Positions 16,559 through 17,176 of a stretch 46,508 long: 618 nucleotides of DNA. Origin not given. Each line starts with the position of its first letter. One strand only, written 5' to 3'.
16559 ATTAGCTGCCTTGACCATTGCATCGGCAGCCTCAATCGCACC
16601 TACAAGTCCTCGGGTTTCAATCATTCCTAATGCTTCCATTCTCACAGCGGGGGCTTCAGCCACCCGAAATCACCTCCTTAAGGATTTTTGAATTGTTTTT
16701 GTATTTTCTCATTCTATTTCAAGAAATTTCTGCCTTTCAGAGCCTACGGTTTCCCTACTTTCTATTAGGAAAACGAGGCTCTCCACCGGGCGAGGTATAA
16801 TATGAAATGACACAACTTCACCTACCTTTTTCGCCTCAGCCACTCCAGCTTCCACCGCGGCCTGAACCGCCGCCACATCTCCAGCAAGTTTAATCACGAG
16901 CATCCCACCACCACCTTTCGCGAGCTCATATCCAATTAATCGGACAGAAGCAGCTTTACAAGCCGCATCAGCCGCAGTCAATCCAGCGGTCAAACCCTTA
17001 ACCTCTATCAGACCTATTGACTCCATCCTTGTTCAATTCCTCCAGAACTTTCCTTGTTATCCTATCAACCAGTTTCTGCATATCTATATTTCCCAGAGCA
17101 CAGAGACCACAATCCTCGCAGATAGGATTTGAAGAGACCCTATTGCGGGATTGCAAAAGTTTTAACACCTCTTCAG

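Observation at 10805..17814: Variant aldolase-based bacterial microcompartment operon with Fe-S electron conduit and radical SAM enzyme but no PduL, no alcohol dehydrogenase and no glycyl radical enzyme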

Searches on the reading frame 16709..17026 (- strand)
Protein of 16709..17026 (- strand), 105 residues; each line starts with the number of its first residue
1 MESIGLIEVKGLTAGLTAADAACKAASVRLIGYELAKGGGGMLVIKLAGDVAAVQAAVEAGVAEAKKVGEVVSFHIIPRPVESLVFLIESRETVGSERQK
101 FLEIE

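Call 3: search_protein_families(library=pfam, proteins=[window:16709-17026:-], max_evalue=0.01)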
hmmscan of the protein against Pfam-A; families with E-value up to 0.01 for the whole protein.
window:16709-17026:- (105 aa): 1 family
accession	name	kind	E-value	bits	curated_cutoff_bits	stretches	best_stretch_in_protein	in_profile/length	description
PF00936.24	BMC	-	2.2e-26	92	24.5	1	3-80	1-75/75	BMC domain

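Call 4: search_protein_families(library=ncbifam, proteins=[window:16709-17026:-], max_evalue=0.01)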
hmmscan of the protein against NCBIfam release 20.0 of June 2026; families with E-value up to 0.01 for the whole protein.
window:16709-17026:- (105 aa): 7 families
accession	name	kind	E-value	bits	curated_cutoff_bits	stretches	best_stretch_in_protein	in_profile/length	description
NF012018.0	PRK15474.1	equivalog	1.3e-20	73.6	133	1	1-84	1-82/97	ethanolamine utilization microcompartment protein EutM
NF053792.1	beta_CO2some_O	equivalog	7.8e-18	64.7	270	1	2-84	112-192/205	beta-carboxysome assembly protein CcmO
NF012010.0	PRK15466.1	equivalog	2.7e-17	63.3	218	1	2-90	3-89/166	ethanolamine utilization microcompartment protein EutK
NF053791.1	BMC_CsoS1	equivalog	1.7e-14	53.8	166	1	4-82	9-86/93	alpha-carboxysome major shell protein CsoS1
TIGR02526.1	eut_PduT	equivalog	1.3e-10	41.3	250.3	1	2-84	97-178/182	ethanolamine utilization microcompartment shell protein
TIGR04501.1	microcomp_PduB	equivalog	0.0003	20.4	310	1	3-71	35-110/225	microcompartment protein PduB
NF011944.0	PRK15415.1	equivalog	0.00058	19.3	173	1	3-67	79-149/269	propanediol utilization microcompartment protein PduB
